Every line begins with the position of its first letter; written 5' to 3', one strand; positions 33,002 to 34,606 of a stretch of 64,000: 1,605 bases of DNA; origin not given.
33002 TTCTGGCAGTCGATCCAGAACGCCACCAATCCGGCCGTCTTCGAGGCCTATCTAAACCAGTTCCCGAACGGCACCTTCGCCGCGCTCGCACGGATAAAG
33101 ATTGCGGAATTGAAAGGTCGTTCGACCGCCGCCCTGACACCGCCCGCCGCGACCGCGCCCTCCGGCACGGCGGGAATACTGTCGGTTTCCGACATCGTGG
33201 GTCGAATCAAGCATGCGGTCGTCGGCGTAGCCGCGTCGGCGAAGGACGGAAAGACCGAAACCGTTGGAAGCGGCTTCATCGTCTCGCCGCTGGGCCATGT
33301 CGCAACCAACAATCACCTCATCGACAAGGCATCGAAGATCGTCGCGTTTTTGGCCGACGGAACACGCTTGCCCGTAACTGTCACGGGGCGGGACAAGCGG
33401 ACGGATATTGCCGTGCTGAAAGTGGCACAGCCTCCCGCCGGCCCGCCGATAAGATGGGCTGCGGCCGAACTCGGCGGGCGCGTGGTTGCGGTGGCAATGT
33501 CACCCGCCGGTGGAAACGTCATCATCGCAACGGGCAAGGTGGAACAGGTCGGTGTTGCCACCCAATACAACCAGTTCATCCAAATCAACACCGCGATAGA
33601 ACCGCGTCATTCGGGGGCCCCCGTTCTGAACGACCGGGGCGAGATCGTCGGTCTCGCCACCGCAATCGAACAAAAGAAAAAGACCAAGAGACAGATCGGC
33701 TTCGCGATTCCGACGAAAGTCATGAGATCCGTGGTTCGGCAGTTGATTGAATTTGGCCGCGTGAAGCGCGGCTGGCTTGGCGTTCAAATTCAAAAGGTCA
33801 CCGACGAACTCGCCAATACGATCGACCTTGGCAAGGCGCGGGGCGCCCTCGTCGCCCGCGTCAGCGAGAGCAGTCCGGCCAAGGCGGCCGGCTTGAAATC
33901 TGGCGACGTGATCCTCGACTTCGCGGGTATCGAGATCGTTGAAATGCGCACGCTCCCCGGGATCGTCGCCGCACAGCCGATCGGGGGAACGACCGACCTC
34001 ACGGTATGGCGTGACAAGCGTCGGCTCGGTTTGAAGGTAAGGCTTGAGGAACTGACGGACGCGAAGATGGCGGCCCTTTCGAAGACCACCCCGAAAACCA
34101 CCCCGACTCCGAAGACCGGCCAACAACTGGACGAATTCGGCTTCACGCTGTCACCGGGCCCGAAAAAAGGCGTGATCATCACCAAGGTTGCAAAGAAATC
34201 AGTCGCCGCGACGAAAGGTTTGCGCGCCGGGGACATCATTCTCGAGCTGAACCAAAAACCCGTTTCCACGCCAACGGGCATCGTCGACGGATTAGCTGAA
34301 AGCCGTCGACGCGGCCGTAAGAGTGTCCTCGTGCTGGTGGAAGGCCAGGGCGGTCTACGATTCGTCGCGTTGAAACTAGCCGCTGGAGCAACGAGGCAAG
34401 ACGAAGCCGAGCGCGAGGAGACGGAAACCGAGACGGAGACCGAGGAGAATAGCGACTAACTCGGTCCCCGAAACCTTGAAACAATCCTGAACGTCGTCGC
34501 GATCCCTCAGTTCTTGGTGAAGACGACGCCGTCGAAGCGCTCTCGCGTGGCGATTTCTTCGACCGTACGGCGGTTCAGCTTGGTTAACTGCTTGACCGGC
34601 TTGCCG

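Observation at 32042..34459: One exported polypeptide combines a caspase-like cysteine protease with a complete HtrA/DegP serine protease and two PDZ domains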

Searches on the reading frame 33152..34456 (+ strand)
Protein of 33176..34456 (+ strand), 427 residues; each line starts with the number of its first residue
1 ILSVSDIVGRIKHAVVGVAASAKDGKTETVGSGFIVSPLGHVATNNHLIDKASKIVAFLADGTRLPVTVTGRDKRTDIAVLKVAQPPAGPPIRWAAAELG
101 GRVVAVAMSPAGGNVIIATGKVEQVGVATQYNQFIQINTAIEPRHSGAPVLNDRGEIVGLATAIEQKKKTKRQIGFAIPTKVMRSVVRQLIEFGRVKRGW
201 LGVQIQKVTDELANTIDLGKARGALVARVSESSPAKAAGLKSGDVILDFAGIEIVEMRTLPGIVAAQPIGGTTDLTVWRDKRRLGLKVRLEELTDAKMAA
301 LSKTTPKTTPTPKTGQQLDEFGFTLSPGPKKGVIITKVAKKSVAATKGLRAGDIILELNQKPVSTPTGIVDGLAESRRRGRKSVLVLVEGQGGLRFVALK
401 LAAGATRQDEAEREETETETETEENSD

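Call 10: search_solved_structures(query=window:33176-34456:+, show_alignments=3)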
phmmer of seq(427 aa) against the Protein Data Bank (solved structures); distinct sequences matched with E-value up to 0.001: 126 (the best 60 are shown).
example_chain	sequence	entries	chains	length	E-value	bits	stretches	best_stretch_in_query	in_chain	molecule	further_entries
22kg_A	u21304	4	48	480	2.6e-48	168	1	26-402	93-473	Probable periplasmic serine endoprotease DegP-like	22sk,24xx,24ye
8k2y_A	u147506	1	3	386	2.3e-45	158.3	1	23-295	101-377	serine endoprotease DegP-like protein MucD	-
4ynn_A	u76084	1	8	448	5.1e-43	150.6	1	23-396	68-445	Protease DO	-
2zle_A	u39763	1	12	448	1.4e-42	149.1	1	25-364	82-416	Protease do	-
3mh5_A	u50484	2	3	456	1.7e-42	148.9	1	25-364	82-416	Protease do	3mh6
3pv2_A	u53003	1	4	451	2.7e-42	148.2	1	23-394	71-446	DegQ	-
6jjk_A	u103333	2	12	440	4e-42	147.6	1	25-364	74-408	Periplasmic serine endoprotease DegP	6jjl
1ky9_A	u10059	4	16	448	4.3e-42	147.6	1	25-364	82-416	PROTEASE DO | Periplasmic serine endoprotease DegP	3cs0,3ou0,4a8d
3otp_A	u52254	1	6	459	4.3e-42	147.5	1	26-365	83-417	Protease do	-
3mh4_A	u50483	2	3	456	5.2e-42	147.3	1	25-364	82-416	Protease do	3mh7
6jjo_A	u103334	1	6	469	5.5e-42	147.2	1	25-364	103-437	Periplasmic serine endoprotease DegP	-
3pv3_A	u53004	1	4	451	7.7e-42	146.7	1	23-394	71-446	DegQ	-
7xs0_A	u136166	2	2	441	1.2e-41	146.1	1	26-292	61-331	Periplasmic serine endoprotease DegP-like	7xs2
5y2d_A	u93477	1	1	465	1.5e-41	145.8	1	26-292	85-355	Periplasmic serine endoprotease DegP-like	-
3pv5_A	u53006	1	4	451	1.4e-40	142.6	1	23-394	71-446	DegQ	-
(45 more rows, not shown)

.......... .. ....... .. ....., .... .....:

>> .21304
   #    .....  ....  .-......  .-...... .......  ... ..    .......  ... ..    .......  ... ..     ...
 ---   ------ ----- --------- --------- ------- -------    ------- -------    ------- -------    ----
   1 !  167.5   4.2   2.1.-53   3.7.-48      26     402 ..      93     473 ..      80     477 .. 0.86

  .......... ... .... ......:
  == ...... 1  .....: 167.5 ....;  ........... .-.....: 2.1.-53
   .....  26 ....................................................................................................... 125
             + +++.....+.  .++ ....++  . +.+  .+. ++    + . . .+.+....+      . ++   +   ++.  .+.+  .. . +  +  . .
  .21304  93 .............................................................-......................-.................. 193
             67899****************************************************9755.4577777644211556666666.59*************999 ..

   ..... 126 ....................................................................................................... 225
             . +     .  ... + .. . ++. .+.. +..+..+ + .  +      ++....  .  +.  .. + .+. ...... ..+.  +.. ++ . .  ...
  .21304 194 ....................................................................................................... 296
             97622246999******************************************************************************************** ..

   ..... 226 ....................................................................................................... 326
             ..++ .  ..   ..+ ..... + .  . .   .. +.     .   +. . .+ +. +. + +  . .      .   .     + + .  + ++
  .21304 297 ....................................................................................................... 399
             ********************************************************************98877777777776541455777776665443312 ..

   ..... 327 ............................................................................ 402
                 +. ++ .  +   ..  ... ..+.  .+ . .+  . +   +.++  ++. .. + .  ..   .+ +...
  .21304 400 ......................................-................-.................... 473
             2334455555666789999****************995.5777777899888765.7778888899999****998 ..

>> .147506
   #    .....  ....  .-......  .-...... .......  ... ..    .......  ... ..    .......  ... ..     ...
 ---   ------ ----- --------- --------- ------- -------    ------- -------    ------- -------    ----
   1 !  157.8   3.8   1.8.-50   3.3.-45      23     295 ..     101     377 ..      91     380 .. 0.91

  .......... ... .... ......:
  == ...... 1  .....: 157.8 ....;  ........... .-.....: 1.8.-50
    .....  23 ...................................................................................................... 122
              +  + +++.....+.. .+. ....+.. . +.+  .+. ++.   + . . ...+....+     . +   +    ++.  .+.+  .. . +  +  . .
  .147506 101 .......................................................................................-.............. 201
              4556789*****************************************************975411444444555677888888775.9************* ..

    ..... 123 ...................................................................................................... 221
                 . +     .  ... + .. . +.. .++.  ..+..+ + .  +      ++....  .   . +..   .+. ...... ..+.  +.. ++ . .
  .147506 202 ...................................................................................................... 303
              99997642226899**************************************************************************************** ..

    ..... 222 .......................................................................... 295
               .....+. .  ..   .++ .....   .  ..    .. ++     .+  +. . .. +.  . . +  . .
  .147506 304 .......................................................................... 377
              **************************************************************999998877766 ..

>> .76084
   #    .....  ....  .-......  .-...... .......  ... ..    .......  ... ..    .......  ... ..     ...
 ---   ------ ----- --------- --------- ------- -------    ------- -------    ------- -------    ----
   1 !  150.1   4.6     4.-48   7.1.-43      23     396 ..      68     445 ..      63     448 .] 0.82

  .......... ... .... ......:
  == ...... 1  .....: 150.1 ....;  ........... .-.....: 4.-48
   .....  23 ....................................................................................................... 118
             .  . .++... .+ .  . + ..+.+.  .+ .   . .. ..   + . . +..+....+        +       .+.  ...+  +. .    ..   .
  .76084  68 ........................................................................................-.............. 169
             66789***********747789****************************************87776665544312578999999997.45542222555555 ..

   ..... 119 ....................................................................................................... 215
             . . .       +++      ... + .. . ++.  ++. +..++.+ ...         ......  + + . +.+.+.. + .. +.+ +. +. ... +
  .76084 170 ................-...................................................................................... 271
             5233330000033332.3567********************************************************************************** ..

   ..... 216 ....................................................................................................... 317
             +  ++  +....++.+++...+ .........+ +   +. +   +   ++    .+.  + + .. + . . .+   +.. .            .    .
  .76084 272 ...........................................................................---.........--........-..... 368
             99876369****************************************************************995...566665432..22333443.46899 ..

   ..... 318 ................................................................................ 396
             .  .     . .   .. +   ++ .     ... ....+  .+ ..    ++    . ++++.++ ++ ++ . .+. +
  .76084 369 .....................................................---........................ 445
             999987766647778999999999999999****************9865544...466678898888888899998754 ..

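Call 18: find_homologous_proteins(query=window:33176-34456:+, max_evalue=1e-10)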
Query seq(427 aa) (427 aa): 2834 proteins with E <= 1e-10 among 8000 candidates; the best 120 are listed.
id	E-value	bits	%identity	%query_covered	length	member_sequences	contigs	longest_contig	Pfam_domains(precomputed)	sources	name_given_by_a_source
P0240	3.5e-79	285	42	87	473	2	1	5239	PF13365.13,PF17820.8,PF00595.30,PF13180.13,PF00089.33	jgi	-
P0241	4.2e-79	284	44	87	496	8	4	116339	PF13365.13,PF17820.8,PF00595.30,PF13180.13,PF00089.33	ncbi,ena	-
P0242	1.6e-78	282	42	89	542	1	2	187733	PF13365.13,PF17820.8,PF00595.30,PF13180.13,PF00089.33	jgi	jgi:serine protease Do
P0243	1.8e-78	282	41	89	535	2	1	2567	PF13365.13,PF17820.8,PF00595.30,PF13180.13,PF00089.33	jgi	-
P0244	1.5e-77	279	43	88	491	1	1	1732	PF14685.15,PF13365.13,PF17820.8,PF00595.30,PF13180.13,PF00089.33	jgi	jgi:serine protease Do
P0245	2.2e-77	279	43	88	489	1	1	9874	PF13365.13,PF17820.8,PF00595.30,PF13180.13,PF00089.33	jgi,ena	-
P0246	2.8e-77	278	42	87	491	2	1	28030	PF13365.13,PF17820.8,PF00595.30,PF13180.13,PF00089.33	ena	-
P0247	3.6e-77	278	43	90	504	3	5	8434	PF13365.13,PF17820.8,PF00595.30,PF13180.13,PF00089.33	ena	-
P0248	4.0e-77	278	43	89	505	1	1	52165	PF13365.13,PF17820.8,PF00595.30,PF13180.13,PF00089.33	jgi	-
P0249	4.4e-77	278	42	89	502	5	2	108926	PF14685.15,PF13365.13,PF17820.8,PF00595.30,PF13180.13,PF00089.33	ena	-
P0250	5.2e-77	277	41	89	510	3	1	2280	PF13365.13,PF17820.8,PF00595.30,PF13180.13,PF00089.33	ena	-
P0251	5.5e-77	277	42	90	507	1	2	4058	PF13365.13,PF17820.8,PF00595.30,PF13180.13,PF00089.33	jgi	jgi:serine protease Do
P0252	6.5e-77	277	43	89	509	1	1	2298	PF13365.13,PF17820.8,PF00595.30,PF13180.13,PF00089.33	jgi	jgi:serine protease Do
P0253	8.5e-77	277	43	88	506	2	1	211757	PF14685.15,PF13365.13,PF17820.8,PF00595.30,PF13180.13,PF00089.33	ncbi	-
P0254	9.3e-77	277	41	89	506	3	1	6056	PF13365.13,PF17820.8,PF00595.30,PF13180.13,PF00089.33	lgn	-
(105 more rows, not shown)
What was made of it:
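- Derived from alphaproteobacterial DegQ, 40-44% identity (call 18).
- Tried and rejected: HtrA-half protein search (call 18).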

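Call 56: predict_structure(alignment_id=A2)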
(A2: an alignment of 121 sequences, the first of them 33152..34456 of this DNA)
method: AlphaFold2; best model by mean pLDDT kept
length: 435 residues; sequences in the alignment: 121
mean_pLDDT: 85.9   pTM: 0.66
mean pLDDT of the five models: 85.9, 85.8, 82.6, 82.4, 81.8
residues with pLDDT >= 90: 267; 70-90: 101; 50-70: 43; < 50: 24
segments of 3 or more residues with pLDDT < 50: 314-321, 426-432
pLDDT, mean of each block of 10 residues (from residue 1): 62 89 91 79 95 93 91 95 94 89 90 83 86 68 85 92 94 61 88 94 92 95 97 95 97 97 91 89 98 96 76 45 82 86 95 95 96 94 93 93 94 53 48 49
secondary structure, 60 per line:
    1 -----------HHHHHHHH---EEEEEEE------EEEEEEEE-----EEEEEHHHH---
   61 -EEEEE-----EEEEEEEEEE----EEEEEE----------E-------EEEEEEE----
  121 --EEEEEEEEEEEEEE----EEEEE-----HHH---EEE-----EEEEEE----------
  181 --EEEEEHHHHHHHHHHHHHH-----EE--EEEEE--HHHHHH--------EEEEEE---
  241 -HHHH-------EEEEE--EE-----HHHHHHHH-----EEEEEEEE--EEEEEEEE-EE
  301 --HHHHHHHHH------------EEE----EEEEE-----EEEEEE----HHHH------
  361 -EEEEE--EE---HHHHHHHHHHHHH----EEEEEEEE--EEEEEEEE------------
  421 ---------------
elements in order: H12-19 E23-29 E36-43 E49-53 H54-57 E62-66 E72-81 E86-91 E110-116 E123-136 E141-145 E157-159 E165-170 E183-187 H188-201 E211-215 H218-223 E232-237 H242-245 E253-257 H267-274 E280-287 E290-297 H303-311 E324-326 E331-335 E341-346 H351-354 E362-366 H374-386 E391-398 E401-408

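Call 61: fold_search(model_id=the predicted structure, library=pdb)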
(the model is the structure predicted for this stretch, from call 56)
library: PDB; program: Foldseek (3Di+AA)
matches with E <= 10: 1787; with E <= 0.001: 1218
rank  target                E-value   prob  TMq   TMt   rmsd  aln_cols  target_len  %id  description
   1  4ynn_B                1.4e-36  1.00  0.61  0.66  12.2       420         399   29  Structure of Legionella pneumophila DegQ (S190A variant) (released 2015-06-24)
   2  4ynn_A                3.3e-36  1.00  0.61  0.66  12.3       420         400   29  Structure of Legionella pneumophila DegQ (S190A variant) (released 2015-06-24)
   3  3pv2_B                1.9e-34  1.00  0.56  0.62  12.0       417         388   29  Structure of Legionella fallonii DegQ (wt) (released 2011-06-15)
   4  3pv3_D                4.2e-34  1.00  0.59  0.66  12.6       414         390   30  Structure of Legionella fallonii DegQ (S193A variant) (released 2011-06-15)
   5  3pv3_B                6.1e-34  1.00  0.61  0.67  12.7       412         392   30  Structure of Legionella fallonii DegQ (S193A variant) (released 2011-06-15)
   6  3pv5_D                6.8e-34  1.00  0.55  0.62  11.9       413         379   29  Structure of Legionella fallonii DegQ (N189G/P190G variant) (released 2011-06-15)
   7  3pv2_C                8.0e-34  1.00  0.56  0.62  12.3       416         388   30  Structure of Legionella fallonii DegQ (wt) (released 2011-06-15)
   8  3pv2_D                9.3e-34  1.00  0.57  0.64  11.9       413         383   30  Structure of Legionella fallonii DegQ (wt) (released 2011-06-15)
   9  3pv2_A                9.3e-34  1.00  0.56  0.63  12.1       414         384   30  Structure of Legionella fallonii DegQ (wt) (released 2011-06-15)
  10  3pv5_A                1.4e-33  1.00  0.57  0.62  12.1       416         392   29  Structure of Legionella fallonii DegQ (N189G/P190G variant) (released 2011-06-15)
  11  3pv3_A                2.2e-33  1.00  0.59  0.65  12.5       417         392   29  Structure of Legionella fallonii DegQ (S193A variant) (released 2011-06-15)
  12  3cs0_A                3.5e-33  1.00  0.60  0.66  16.1       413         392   27  Crystal structure of DegP24 (released 2008-05-27)
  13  3pv5_C                3.7e-33  1.00  0.55  0.62  12.1       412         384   31  Structure of Legionella fallonii DegQ (N189G/P190G variant) (released 2011-06-15)
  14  3otp_A                4.6e-33  1.00  0.59  0.67  15.0       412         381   27  Crystal structure of the DegP dodecamer with a model substrate (released 2011-01-19)
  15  3otp_C                5.4e-33  1.00  0.60  0.68  16.0       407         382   27  Crystal structure of the DegP dodecamer with a model substrate (released 2011-01-19)
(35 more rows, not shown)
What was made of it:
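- On HtrA / S1C (DegP/DegQ 'Do' family): Model TM 0.85-0.87 to the DegQ/DegP protease + PDZ1 unit (calls 56, 61).
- Closest known: DegQ/DegP/MucD HtrA proteases. Same: The nearest relatives are alphaproteobacterial DegQs at 40-44% identity (calls 10, 18, 61).
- The triad is fully retained, and AlphaFold models a normal HtrA protease-PDZ1 unit (pLDDT 80-95, TM 0.85-0.87; calls 56, 61).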

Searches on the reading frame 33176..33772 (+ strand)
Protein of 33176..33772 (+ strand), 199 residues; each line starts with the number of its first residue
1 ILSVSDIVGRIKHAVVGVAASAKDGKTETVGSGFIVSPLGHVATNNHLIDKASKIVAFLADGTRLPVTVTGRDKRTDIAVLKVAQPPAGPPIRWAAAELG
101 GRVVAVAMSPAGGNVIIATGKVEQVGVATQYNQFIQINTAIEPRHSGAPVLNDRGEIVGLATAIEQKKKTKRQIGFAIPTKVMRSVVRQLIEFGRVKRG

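Call 20: find_related_loci(query=window:33176-33772:+, collection=genome_contigs, flank=4000)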
Query seq(199 aa) (199 aa) in genome_contigs; peptide patterns used: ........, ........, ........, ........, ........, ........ (x = any residue, [..] = any of these).
534 stretches matched a pattern; 172 encode a relative of the query (tblastn E <= 1e-3); the best 80 are kept; 80 distinct loci.
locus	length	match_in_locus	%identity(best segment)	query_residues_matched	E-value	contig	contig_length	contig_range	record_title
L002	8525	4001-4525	40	30-199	1e-32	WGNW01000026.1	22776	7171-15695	MAG: Alphaproteobacteria bacterium isolate RI_34 c_000000189424, whole genome shotgun sequence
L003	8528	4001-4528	40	29-199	7e-31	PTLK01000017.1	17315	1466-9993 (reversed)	MAG: Alphaproteobacteria bacterium MarineAlpha3_Bin3 CFH04_17, whole genome shotgun sequence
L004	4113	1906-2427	39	30-199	2e-30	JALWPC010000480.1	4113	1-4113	MAG: Rhodobacteraceae bacterium isolate M2_maxbin2_scaf2bin.280 M2_NODE_43800_length_4113_cov_18.643251, whole genome sh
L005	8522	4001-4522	38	31-199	3e-30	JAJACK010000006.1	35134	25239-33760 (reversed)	MAG: Chlamydiales bacterium isolate O_S4.1_17 SP4CHLAM17_6, whole genome shotgun sequence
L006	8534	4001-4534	38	28-198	4e-29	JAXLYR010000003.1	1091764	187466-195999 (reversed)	MAG: Polyangiaceae bacterium isolate STL-MYX18 C3.57.fa-3, whole genome shotgun sequence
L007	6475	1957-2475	41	31-199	4e-28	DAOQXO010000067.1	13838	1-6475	MAG TPA_asm: Steroidobacteraceae bacterium isolate AMR_MDS_1034 NODE_4904_length_13838_cov_6.533991, whole genome shotgu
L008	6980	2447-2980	36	30-199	1e-27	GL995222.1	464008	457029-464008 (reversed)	Succinivibrionaceae bacterium WG-1 genomic scaffold scaffold00035, whole genome shotgun sequence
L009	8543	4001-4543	39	23-199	2e-27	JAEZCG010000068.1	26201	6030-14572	MAG: Proteobacteria bacterium isolate OH_CBrB_233 k127_986425, whole genome shotgun sequence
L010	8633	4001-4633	38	2-199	3e-27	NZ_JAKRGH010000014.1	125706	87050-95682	Vibrio sp. Of7-15 scaffold_13, whole genome shotgun sequence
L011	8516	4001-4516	39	30-199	4e-27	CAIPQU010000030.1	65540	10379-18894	MAG: uncultured beta proteobacterium isolate Umea2p1_bin-1447 genome assembly, contig: bin-1447:030/174, whole genome sh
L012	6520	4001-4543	36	26-199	8e-27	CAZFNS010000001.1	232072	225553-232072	MAG TPA_asm: uncultured Enterobacterales bacterium isolate SRP314395_co1_245 genome assembly, contig: NODE_5_length_2320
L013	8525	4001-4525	38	29-199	3e-26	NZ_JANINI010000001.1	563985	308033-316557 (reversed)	Methyloversatilis sp. XJ19-49 Scaffold1, whole genome shotgun sequence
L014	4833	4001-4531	37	29-199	5e-26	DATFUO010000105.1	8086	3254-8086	MAG TPA_asm: Burkholderiales bacterium isolate SMAG_U9439 k141_1444044, whole genome shotgun sequence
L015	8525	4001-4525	38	29-199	2e-26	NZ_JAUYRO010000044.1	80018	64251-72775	MAG: Methyloversatilis sp. isolate C5_maxbin.029 C5_k141_92828, whole genome shotgun sequence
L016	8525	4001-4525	39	29-199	2e-26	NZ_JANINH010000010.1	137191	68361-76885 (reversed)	Methyloversatilis sp. XJ19-13 Scaffold10, whole genome shotgun sequence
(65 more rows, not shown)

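Call 22: find_related_loci(query=window:33176-33772:+, collection=metagenome_contigs, flank=4000)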
Query seq(199 aa) (199 aa) in metagenome_contigs; peptide patterns used: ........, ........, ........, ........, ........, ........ (x = any residue, [..] = any of these).
600 stretches matched a pattern (row limit reached: there are more); 134 encode a relative of the query (tblastn E <= 1e-3); the best 80 are kept; 80 distinct loci.
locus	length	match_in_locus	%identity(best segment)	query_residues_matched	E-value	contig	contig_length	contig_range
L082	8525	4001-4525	40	30-199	3e-32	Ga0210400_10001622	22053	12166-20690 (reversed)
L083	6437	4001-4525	40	30-199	7e-31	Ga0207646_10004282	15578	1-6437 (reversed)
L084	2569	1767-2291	40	30-199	5e-31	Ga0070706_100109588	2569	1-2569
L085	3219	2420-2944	40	30-199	8e-31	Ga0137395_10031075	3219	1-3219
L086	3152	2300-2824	39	30-199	2e-30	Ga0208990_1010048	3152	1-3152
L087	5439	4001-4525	39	30-199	3e-30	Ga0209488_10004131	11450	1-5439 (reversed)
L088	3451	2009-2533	39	30-199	3e-30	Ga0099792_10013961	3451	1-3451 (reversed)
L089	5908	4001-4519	41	31-199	3e-28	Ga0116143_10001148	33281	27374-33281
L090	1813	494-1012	37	30-197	8e-28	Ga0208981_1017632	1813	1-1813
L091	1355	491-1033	37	23-199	7e-27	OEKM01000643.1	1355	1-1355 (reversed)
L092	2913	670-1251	35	17-199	2e-26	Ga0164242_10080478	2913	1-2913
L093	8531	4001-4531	37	29-199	3e-26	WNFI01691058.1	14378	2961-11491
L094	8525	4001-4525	38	29-199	4e-26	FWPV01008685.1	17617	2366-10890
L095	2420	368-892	39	30-199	3e-26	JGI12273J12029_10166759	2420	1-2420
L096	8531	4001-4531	38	29-199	4e-26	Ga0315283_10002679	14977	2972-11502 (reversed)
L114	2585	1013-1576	33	23-199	7e-24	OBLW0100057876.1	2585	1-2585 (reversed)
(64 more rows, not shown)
